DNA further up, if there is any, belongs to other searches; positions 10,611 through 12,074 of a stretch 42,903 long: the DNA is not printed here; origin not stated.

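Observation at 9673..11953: Self-contained operon: HNH-like Zn-finger protein plus unassigned radical SAM enzyme, wedged against the 3' end of tRNA-Thr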

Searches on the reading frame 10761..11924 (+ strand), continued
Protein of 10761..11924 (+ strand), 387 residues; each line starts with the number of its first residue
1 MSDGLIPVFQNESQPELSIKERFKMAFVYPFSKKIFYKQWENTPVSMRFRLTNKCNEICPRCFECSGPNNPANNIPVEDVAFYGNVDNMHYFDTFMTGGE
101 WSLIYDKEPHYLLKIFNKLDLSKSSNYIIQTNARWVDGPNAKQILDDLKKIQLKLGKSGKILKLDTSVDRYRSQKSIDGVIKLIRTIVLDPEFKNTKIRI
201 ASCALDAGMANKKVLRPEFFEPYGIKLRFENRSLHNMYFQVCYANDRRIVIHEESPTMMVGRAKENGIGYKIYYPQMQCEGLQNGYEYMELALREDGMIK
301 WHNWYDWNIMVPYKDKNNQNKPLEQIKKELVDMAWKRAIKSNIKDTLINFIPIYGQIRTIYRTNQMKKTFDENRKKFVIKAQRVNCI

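Call 38: find_encoding_contigs(protein=P0002, flank=10000, max_places=2)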
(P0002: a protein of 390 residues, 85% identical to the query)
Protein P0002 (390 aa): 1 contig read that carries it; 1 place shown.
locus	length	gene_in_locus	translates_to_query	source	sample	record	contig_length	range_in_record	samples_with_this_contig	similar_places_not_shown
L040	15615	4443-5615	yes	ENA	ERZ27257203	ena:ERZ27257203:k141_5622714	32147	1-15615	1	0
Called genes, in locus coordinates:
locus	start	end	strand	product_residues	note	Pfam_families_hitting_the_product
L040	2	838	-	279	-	?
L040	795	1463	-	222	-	-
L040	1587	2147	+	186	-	-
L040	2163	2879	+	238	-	PF02674:Colicin_V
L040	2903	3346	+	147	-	-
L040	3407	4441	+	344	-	-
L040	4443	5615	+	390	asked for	-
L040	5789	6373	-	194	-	-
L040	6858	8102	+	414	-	PF01136:Peptidase_U32, PF16325:Peptidase_U32_C (weak)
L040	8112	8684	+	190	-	-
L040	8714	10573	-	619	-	-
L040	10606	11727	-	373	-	-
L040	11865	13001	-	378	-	-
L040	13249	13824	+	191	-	-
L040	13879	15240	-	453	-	PF00587:tRNA-synt_2b, PF03129:HGTP_anticodon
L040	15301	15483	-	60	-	PF12797:Fer4_2 (weak), PF13237:Fer4_10, PF00037:Fer4, PF14697:Fer4_21, PF12838:Fer4_7, PF13187:Fer4_9, PF25160:LdpA_Fe-S-bd (weak), PF00037:Fer4, +6 more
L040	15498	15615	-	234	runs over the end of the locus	PF01027:Bax1-I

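Call 48: search_protein_families(library=pfam, proteins=[L020:4038-5267:+, L019:2098-3453:+, L010:232-1662:+, L010:5376-5633:-, L014:8302-9939:+, L021:15069-15839:-, L009:8905-9618:-, L012:4818-5720:+, L017:9840-10616:+], max_evalue=0.01)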
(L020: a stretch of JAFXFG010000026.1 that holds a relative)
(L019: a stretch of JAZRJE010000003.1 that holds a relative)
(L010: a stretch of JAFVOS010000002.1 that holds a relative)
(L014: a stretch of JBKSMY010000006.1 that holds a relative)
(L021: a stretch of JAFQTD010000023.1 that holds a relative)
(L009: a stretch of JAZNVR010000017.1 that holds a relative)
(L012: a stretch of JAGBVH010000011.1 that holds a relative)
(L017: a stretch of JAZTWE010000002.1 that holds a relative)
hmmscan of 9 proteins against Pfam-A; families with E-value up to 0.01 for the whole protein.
L020:4038-5267:+ (409 aa): 1 family
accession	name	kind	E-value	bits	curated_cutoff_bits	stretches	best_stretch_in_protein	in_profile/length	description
PF14279.12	HNH_5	-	9.8e-12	45.1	27.5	1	20-70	1-55/56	HNH endonuclease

L019:2098-3453:+ (451 aa): 16 families
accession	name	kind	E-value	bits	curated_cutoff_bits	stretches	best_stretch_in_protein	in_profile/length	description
PF04575.19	SlipAM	-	2.9e-31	109.5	22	1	159-440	1-277/288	Surface lipoprotein assembly modifier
PF14559.12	TPR_19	-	2.9e-09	37.6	25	1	84-122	3-41/68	Tetratricopeptide repeat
PF24575.1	TPR_Slam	-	3.9e-09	37.3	35.2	1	78-125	53-100/104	Surface lipoprotein assembly modifier, N-terminal TPR repeats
PF13428.12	TPR_14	-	7.9e-07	29.6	23.5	1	73-114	2-43/44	Tetratricopeptide repeat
PF07719.23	TPR_2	-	1.3e-06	28.5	27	1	73-104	2-33/34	Tetratricopeptide repeat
PF12895.13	ANAPC3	-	2.8e-05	24.8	27.2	1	85-128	2-45/82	Anaphase-promoting complex, cyclosome, subunit 3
PF25058.1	ARM_TT21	-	2.8e-05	24.5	27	1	24-121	45-143/155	Tetratricopeptide repeat protein 21 ARM repeat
PF13176.12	TPR_7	-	3.3e-05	24.1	27.9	1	76-101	3-30/36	Tetratricopeptide repeat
PF13432.12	TPR_16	-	4.6e-05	24.2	32.7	1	77-121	2-46/65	Tetratricopeptide repeat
PF13181.12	TPR_8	-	4.8e-05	23.7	25.7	1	73-99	2-28/34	Tetratricopeptide repeat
PF13431.12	TPR_17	-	6.3e-05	23.4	24.4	0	95-125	2-32/34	Tetratricopeptide repeat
PF13174.12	TPR_6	-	8.4e-05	23.4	26.3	1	76-104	4-32/33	Tetratricopeptide repeat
PF00515.34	TPR_1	-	0.00038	20.6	27.8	1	75-99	4-28/34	Tetratricopeptide repeat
PF13424.12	TPR_12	-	0.00046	20.7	30.1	1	77-133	8-72/77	Tetratricopeptide repeat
PF13414.12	TPR_11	-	0.003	17.7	26.8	0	84-114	6-36/42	TPR repeat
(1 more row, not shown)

L010:232-1662:+ (476 aa): 0 families

L010:5376-5633:- (85 aa): 0 families

L014:8302-9939:+ (545 aa): 2 families
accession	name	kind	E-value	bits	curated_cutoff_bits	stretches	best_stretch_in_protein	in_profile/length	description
PF13091.12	PLDc_2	-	4.1e-34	117.7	27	2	345-487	4-128/132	PLD-like domain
PF00614.28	PLDc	-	6.8e-09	35.8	21.9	1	439-463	4-28/28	Phospholipase D Active site motif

L021:15069-15839:- (256 aa): 0 families

L009:8905-9618:- (237 aa): 1 family
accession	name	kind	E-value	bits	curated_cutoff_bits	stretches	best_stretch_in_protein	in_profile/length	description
PF18958.6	DUF5700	-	0.00069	19.5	25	1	20-181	6-163/283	Putative zinc dependent peptidase (DUF5700)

L012:4818-5720:+ (300 aa): 0 families

L017:9840-10616:+ (258 aa): 0 families

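Call 51: search_solved_structures(query=A1, max_evalue=1, show_alignments=2)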
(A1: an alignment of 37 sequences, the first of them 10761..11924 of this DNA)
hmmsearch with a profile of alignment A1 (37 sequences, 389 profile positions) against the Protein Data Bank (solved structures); distinct sequences matched with E-value up to 1: 8.
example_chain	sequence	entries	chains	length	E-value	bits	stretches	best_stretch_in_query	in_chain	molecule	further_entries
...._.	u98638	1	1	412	7.3e-05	24.8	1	45-109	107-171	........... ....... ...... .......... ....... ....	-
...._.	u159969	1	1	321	0.043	15.7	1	36-77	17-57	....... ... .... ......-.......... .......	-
9dgw_A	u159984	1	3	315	0.22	13.3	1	36-72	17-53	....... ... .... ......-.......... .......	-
7n7h_A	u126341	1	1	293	0.22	13.3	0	44-102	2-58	VIPERIN-LIKE ENZYME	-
9dfw_A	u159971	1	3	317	0.22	13.3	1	36-72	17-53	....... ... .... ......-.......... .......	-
6q2p_A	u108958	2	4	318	0.35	12.7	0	42-71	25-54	Radical S-adenosyl methionine domain-containing protein 2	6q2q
5vsl_A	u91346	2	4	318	0.42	12.4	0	42-71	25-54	Radical S-adenosyl methionine domain-containing protein 2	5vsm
7tol_A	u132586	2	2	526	0.93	11.3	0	50-93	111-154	glycerol dibiphytanyl glycerol tetraether - macrocyclic archaeol synthase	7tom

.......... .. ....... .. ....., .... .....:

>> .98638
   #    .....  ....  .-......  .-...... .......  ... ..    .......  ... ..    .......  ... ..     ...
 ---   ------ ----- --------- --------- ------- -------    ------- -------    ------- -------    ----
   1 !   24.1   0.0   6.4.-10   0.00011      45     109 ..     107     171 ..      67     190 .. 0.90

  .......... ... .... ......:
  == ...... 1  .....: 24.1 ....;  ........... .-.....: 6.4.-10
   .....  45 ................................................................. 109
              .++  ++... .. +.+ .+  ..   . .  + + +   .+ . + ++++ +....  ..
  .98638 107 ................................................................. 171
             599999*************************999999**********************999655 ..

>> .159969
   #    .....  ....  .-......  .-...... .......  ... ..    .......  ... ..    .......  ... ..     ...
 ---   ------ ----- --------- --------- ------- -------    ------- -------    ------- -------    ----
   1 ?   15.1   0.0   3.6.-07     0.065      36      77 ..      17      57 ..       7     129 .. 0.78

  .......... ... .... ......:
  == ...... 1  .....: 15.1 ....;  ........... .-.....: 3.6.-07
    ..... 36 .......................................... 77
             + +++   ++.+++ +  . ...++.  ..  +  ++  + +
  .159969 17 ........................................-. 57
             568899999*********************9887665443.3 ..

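Call 52: search_protein_families(library=ncbifam, proteins=[P0196, P0198, P0199, P0200, P0201, P0202, P0204, P0206, P0207, P0218], max_evalue=0.001)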
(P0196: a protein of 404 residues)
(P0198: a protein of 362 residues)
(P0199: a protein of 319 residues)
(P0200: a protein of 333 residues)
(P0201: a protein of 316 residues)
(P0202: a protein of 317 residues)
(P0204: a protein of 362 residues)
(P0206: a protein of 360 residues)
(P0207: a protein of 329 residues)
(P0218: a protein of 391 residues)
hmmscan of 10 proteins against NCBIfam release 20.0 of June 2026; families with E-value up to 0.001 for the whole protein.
P0196 (404 aa): 1 family
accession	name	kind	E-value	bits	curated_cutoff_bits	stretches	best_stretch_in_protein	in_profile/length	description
TIGR04078.1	rSAM_yydG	equivalog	1.3e-05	24.9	300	1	51-201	6-144/309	YydG family radical SAM peptide epimerase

P0198 (362 aa): 0 families

P0199 (319 aa): 7 families
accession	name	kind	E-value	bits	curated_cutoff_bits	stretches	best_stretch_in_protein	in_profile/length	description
NF049973.1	radical_Rv1681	equivalog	4.1e-06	26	380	1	27-81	81-132/326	Rv1681 family radical SAM protein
TIGR04083.1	rSAM_pep_methan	hypoth_equivalog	2.3e-05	23.4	300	1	25-124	7-101/376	TIGR04083 family peptide-modifying radical SAM enzyme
TIGR04082.1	rSAM_for_selen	equivalog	6.8e-05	21.8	350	1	11-80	192-259/516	thio(seleno)oxazole modification radical SAM maturase SbtM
TIGR04078.1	rSAM_yydG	equivalog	0.00011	21.7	300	1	25-151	8-121/309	YydG family radical SAM peptide epimerase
NF050035.1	rSAM_WgK_link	exception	0.00011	21.3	650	1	23-111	14-94/367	radical SAM/SPASM peptide maturase WgkB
TIGR04317.1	W_rSAM_matur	equivalog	0.00067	18.9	380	1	22-121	8-98/349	tungsten cofactor oxidoreductase radical SAM maturase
NF041298.1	rSAM_mat_DynA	equivalog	0.00097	18.2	450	0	22-109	5-93/356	dynobactin maturation radical SAM/SPASM protein DynA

P0200 (333 aa): 13 families
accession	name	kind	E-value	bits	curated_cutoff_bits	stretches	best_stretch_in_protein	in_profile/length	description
TIGR04078.1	rSAM_yydG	equivalog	2.2e-08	34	300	1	28-185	3-143/309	YydG family radical SAM peptide epimerase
TIGR03962.1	mycofact_rSAM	equivalog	1.4e-06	27.7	265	1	28-129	14-105/339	mycofactocin radical SAM maturase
TIGR04133.1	rSAM_w_lipo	hypoth_equivalog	2.3e-06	26.8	425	1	27-206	25-195/350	TIGR04133 family radical SAM/SPASM protein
TIGR04054.1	rSAM_NirJ1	equivalog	3.4e-06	25.9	650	1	29-129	39-130/387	putative heme d1 biosynthesis radical SAM protein NirJ1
NF038283.1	viperin_w_prok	equivalog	3.9e-06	26.2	180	1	32-134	8-108/281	viperin family antiviral radical SAM protein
TIGR02495.1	NrdG2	equivalog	5.1e-06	26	131.15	1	36-203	26-183/193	anaerobic ribonucleoside-triphosphate reductase activating protein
TIGR04546.1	rSAM_ahbC_deAc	equivalog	1e-05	24.6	650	1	27-132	40-135/390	12,18-didecarboxysiroheme deacetylase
TIGR04317.1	W_rSAM_matur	equivalog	4.3e-05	22.8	380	1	28-172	6-140/349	tungsten cofactor oxidoreductase radical SAM maturase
TIGR04167.1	rSAM_SeCys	equivalog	0.00014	21.2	300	1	28-64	10-45/303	arsenosugar biosynthesis radical SAM (seleno)protein ArsS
TIGR04055.1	rSAM_NirJ2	equivalog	0.00016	21.3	500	1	30-125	4-89/326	putative heme d1 biosynthesis radical SAM protein NirJ2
TIGR04478.1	rSAM_YfkAB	equivalog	0.00022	20.6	250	1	28-140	27-135/363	radical SAM/CxCxxxxC motif protein YfkAB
TIGR04053.2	TIGR04053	equivalog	0.00056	19.3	395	1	26-87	8-68/366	TIGR04053 family radical SAM/SPASM domain-containing protein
NF049973.1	radical_Rv1681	equivalog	0.00071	18.6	380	0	30-85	76-128/326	Rv1681 family radical SAM protein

P0201 (316 aa): 21 families
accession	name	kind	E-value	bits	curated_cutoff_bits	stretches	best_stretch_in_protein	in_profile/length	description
TIGR04078.1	rSAM_yydG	equivalog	4.4e-09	36.2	300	1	24-190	5-160/309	YydG family radical SAM peptide epimerase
TIGR03962.1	mycofact_rSAM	equivalog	2.8e-07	30.1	265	1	18-122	14-106/339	mycofactocin radical SAM maturase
NF045702.1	rSAM_GDGT_ether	equivalog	1e-06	27.7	450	1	18-151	84-206/486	tetraether lipid synthase Tes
TIGR04546.1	rSAM_ahbC_deAc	equivalog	2e-06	26.9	650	1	25-116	44-128/390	12,18-didecarboxysiroheme deacetylase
TIGR04167.1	rSAM_SeCys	equivalog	2.3e-06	27.1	300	1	21-127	9-107/303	arsenosugar biosynthesis radical SAM (seleno)protein ArsS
TIGR04347.1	pseudo_SAM_Halo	equivalog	3.6e-06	26.5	525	1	25-121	43-132/390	TIGR04347 family pseudo-SAM/SPASM protein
NF038107.1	rSAM_NF038107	equivalog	2.2e-05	23.5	600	1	24-134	89-200/444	Cys-every-fifth radical SAM/SPASM peptide maturase CefB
TIGR02495.1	NrdG2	equivalog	2.7e-05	23.6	131.15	1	29-111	25-100/193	anaerobic ribonucleoside-triphosphate reductase activating protein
TIGR04478.1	rSAM_YfkAB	equivalog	4.4e-05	22.9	250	1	24-111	29-113/363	radical SAM/CxCxxxxC motif protein YfkAB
TIGR04053.2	TIGR04053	equivalog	4.7e-05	22.8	395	1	23-106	11-89/366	TIGR04053 family radical SAM/SPASM domain-containing protein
TIGR04317.1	W_rSAM_matur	equivalog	5.1e-05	22.5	380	1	21-113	5-91/349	tungsten cofactor oxidoreductase radical SAM maturase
TIGR04055.1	rSAM_NirJ2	equivalog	5.9e-05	22.7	500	1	25-118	5-90/326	putative heme d1 biosynthesis radical SAM protein NirJ2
TIGR04545.1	rSAM_ahbD_hemeb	equivalog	6e-05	22.7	500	1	26-114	6-87/339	heme b synthase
TIGR04051.1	rSAM_NirJ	equivalog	7.1e-05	21.9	515.45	1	28-110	10-85/354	heme d1 biosynthesis radical SAM protein NirJ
TIGR03963.1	rSAM_QueE_Clost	equivalog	7.8e-05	22.5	260.1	1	23-159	23-151/219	putative 7-carboxy-7-deazaguanine synthase QueE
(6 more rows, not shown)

P0202 (317 aa): 18 families
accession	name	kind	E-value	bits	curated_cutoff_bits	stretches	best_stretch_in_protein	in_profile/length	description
TIGR04478.1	rSAM_YfkAB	equivalog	2.4e-09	36.9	250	1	22-116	29-119/363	radical SAM/CxCxxxxC motif protein YfkAB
TIGR04078.1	rSAM_yydG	equivalog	4.7e-09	36.1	300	1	22-148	5-119/309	YydG family radical SAM peptide epimerase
TIGR04167.1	rSAM_SeCys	equivalog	1.5e-06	27.7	300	1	22-109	12-90/303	arsenosugar biosynthesis radical SAM (seleno)protein ArsS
NF049973.1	radical_Rv1681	equivalog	2.7e-06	26.5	380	1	28-104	82-150/326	Rv1681 family radical SAM protein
TIGR02495.1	NrdG2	equivalog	5e-06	26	131.15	1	27-109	25-99/193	anaerobic ribonucleoside-triphosphate reductase activating protein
NF038283.1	viperin_w_prok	equivalog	8.8e-06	25.1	180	1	24-124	8-107/281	viperin family antiviral radical SAM protein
NF050035.1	rSAM_WgK_link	exception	1.1e-05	24.6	650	1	22-120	13-104/367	radical SAM/SPASM peptide maturase WgkB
TIGR03977.1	rSAM_pair_HxsC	equivalog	1.6e-05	23.9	267.9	1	22-82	29-84/292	His-Xaa-Ser system radical SAM maturase HxsC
TIGR04317.1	W_rSAM_matur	equivalog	2.2e-05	23.7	380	1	21-120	7-98/349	tungsten cofactor oxidoreductase radical SAM maturase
TIGR02666.1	moaA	equivalog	7.6e-05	21.8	284.05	1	22-81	14-74/336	GTP 3',8-cyclase MoaA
NF045702.1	rSAM_GDGT_ether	equivalog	8.1e-05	21.4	450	1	22-101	90-164/486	tetraether lipid synthase Tes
TIGR02668.1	moaA_archaeal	equivalog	0.00017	20.7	325.25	1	22-108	14-93/303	GTP 3',8-cyclase MoaA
TIGR02493.1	PFLA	equivalog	0.00026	20.5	231.75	1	23-123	20-118/235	pyruvate formate-lyase-activating protein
TIGR04041.1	activase_YjjW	hypoth_equivalog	0.00026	20.5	250.2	1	28-115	72-152/276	YjjW family glycine radical enzyme activase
NF001199.0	PRK00164.2-1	equivalog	0.00026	20.3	231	1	22-80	16-72/308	GTP 3',8-cyclase MoaA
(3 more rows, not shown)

P0204 (362 aa): 5 families
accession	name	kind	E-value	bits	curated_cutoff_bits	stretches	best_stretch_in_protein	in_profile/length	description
TIGR04317.1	W_rSAM_matur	equivalog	9.8e-08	31.5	380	1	36-162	5-128/349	tungsten cofactor oxidoreductase radical SAM maturase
TIGR04082.1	rSAM_for_selen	equivalog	3.1e-05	22.9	350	1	33-98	198-264/516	thio(seleno)oxazole modification radical SAM maturase SbtM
NF045646.2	rSAM_Se_TrsS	equivalog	3.1e-05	22.7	490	1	37-118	88-166/441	radical SAM (seleno)protein TrsS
NF038283.1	viperin_w_prok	equivalog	0.00047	19.4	180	1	41-138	8-108/281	viperin family antiviral radical SAM protein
TIGR03962.1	mycofact_rSAM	equivalog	0.00066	18.9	265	0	33-287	10-257/339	mycofactocin radical SAM maturase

P0206 (360 aa): 1 family
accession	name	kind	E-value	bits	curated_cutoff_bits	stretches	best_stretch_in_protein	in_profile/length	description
TIGR04078.1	rSAM_yydG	equivalog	5.2e-05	22.9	300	1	44-211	9-156/309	YydG family radical SAM peptide epimerase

P0207 (329 aa): 11 families
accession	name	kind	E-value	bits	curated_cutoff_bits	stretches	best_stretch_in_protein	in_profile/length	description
TIGR04078.1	rSAM_yydG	equivalog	1.1e-07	31.6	300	1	26-149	7-118/309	YydG family radical SAM peptide epimerase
TIGR04167.1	rSAM_SeCys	equivalog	1.2e-05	24.7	300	1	25-113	13-92/303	arsenosugar biosynthesis radical SAM (seleno)protein ArsS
TIGR02666.1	moaA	equivalog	2.2e-05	23.6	284.05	1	25-87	15-78/336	GTP 3',8-cyclase MoaA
NF038283.1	viperin_w_prok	equivalog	3.2e-05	23.2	180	1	26-111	8-92/281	viperin family antiviral radical SAM protein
TIGR04478.1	rSAM_YfkAB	equivalog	3.3e-05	23.3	250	1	25-112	30-113/363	radical SAM/CxCxxxxC motif protein YfkAB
TIGR04317.1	W_rSAM_matur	equivalog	7.7e-05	22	380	1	24-123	8-99/349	tungsten cofactor oxidoreductase radical SAM maturase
TIGR04053.2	TIGR04053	equivalog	0.0001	21.7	395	1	19-82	7-70/366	TIGR04053 family radical SAM/SPASM domain-containing protein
TIGR04083.1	rSAM_pep_methan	hypoth_equivalog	0.00033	19.6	300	0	30-124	10-100/376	TIGR04083 family peptide-modifying radical SAM enzyme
TIGR03977.1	rSAM_pair_HxsC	equivalog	0.00038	19.4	267.9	1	24-82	29-82/292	His-Xaa-Ser system radical SAM maturase HxsC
TIGR03962.1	mycofact_rSAM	equivalog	0.0006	19.1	265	1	24-111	16-94/339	mycofactocin radical SAM maturase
TIGR02495.1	NrdG2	equivalog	0.00088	18.6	131.15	0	29-111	25-99/193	anaerobic ribonucleoside-triphosphate reductase activating protein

P0218 (391 aa): 1 family
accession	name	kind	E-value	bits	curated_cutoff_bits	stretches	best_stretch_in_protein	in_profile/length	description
TIGR04078.1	rSAM_yydG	equivalog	5.1e-09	36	300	1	101-249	4-142/309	YydG family radical SAM peptide epimerase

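Call 55: find_homologous_proteins(query=A3, max_evalue=0.00001)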
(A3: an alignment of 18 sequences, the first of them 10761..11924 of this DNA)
Query A3 (18 sequences) (387 aa, profile of the alignment): 79 proteins with E <= 0.00001 among 5254 candidates.
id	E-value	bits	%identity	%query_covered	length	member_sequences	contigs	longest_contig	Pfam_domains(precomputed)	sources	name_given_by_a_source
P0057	7.0e-115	402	52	93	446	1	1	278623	-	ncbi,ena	-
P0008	2.2e-114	400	62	99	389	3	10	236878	-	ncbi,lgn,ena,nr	ncbi:MAG: hypothetical protein IJX89_02055 [Alphaproteobacteria bacterium]|nr:hypothetical protein [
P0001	3.3e-114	400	100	100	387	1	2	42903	-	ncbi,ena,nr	ncbi:MAG: hypothetical protein IKZ49_04390 [Alphaproteobacteria bacterium]|nr:hypothetical protein [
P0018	3.6e-113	396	62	97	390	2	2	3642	-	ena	-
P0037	3.9e-113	396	60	99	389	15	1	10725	-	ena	-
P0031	4.1e-113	396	60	99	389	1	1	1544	-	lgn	-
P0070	5.2e-113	396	47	91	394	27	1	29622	-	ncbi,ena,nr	ncbi:MAG: hypothetical protein J6S06_01400 [Alphaproteobacteria bacterium]|nr:hypothetical protein [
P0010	8.5e-113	395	62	98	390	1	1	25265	-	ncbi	-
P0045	8.6e-113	395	60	98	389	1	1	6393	-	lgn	-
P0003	9.4e-113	395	63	99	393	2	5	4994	-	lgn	-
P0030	2.8e-112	394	61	97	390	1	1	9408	-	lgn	-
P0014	3.2e-112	393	62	97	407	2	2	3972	-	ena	-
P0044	1.7e-111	391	59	99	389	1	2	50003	-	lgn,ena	-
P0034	1.7e-111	391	64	93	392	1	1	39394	-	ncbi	-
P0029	1.4e-110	388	60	99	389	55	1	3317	-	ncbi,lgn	ncbi:MAG: hypothetical protein ACLRFN_00300 [Alphaproteobacteria bacterium]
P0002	2.8e-108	380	85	99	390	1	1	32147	-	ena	-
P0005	2.5e-103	364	64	99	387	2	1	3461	-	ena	-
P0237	1.3e-84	303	26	27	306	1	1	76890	-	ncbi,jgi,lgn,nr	ncbi:MAG: hypothetical protein LBJ73_02265 [Rickettsiales bacterium]|jgi:organic radical activating 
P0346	2.0e-9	55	25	65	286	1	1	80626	PF04055.28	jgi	jgi:MoaA/NifB/PqqE/SkfB family radical SAM enzyme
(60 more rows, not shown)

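Call 56: find_encoding_contigs(protein=P0237, flank=7000, max_places=2)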
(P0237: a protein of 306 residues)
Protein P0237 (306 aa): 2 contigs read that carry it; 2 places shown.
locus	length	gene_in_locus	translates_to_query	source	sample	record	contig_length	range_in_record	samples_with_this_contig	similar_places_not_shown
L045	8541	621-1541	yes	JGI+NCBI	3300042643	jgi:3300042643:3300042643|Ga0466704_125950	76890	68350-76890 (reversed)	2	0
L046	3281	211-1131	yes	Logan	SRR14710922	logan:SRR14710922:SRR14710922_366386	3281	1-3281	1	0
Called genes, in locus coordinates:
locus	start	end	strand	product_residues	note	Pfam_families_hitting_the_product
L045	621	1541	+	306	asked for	-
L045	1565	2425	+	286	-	-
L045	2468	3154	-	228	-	PF00754:F5_F8_type_C (weak), PF22633:F5_F8_type_C_2 (weak)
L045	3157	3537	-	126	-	-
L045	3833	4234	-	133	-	-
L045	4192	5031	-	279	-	PF01863:YgjP-like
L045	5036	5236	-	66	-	-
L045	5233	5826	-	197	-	-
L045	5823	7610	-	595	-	PF00456:Transketolase_N, PF13292:DXP_synthase_N, PF02779:Transket_pyr, PF22613:Transketolase_C_1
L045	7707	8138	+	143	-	PF00075:RNase_H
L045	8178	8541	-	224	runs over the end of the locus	-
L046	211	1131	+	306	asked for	-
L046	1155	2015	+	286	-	-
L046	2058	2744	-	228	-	PF00754:F5_F8_type_C (weak), PF22633:F5_F8_type_C_2 (weak)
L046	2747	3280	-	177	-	?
